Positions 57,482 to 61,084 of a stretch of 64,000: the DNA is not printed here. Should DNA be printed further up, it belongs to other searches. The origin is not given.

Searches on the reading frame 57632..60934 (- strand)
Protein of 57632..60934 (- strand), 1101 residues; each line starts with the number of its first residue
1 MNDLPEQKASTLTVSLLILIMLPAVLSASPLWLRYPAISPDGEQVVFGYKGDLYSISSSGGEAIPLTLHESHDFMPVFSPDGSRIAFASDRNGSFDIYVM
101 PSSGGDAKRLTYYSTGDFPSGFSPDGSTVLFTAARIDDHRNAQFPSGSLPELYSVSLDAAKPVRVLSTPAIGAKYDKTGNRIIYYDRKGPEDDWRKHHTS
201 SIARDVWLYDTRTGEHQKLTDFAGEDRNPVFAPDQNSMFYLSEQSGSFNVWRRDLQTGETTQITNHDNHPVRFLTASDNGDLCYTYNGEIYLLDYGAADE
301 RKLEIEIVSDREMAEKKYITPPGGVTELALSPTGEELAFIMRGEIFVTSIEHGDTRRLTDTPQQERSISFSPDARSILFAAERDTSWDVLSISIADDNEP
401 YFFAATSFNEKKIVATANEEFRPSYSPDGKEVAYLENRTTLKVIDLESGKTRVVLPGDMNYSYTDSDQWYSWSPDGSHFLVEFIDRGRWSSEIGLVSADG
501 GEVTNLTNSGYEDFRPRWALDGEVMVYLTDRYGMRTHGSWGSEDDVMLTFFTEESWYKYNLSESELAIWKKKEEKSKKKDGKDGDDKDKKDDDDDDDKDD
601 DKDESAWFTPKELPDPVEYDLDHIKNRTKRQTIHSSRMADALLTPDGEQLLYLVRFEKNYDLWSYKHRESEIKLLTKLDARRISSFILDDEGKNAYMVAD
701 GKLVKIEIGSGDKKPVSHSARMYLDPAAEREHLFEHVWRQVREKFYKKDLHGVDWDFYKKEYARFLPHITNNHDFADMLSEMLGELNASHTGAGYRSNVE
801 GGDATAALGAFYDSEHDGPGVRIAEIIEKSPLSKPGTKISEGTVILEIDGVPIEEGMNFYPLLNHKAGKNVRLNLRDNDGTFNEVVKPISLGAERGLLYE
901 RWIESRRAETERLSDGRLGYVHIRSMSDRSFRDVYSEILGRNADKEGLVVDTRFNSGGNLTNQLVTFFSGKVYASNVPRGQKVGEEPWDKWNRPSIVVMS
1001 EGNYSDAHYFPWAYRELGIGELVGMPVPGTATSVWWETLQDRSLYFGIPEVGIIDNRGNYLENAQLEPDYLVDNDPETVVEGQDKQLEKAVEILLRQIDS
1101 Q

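Call 46: search_protein_families(library=pfam, proteins=[window:57632-60934:-], max_evalue=0.0001)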
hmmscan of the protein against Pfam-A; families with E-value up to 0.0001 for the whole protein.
window:57632-60934:- (1101 aa): 6 families
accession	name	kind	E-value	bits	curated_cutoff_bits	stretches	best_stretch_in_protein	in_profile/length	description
PF07676.18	PD40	-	7.4e-38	128.2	20.9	1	65-99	3-38/38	WD40-like Beta Propeller Repeat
PF14684.11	Tricorn_C1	-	8.5e-24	83.7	24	1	726-784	1-59/59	Tricorn protease C1 domain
PF03572.23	Peptidase_S41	-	1.2e-19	70.9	24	1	917-1071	1-164/165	Peptidase family S41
PF00930.27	DPPIV_N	-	2.8e-19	69.5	22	1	311-526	30-241/354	Dipeptidyl peptidase IV (DPP IV) N-terminal region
PF25174.1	Beta-prop_THOC3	-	2.5e-13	50.1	305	1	392-482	63-147/272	THOC3 beta-propeller domain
PF14685.13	PDZ_Tricorn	-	2.5e-11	43.8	25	1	828-884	29-85/88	Tricorn protease PDZ domain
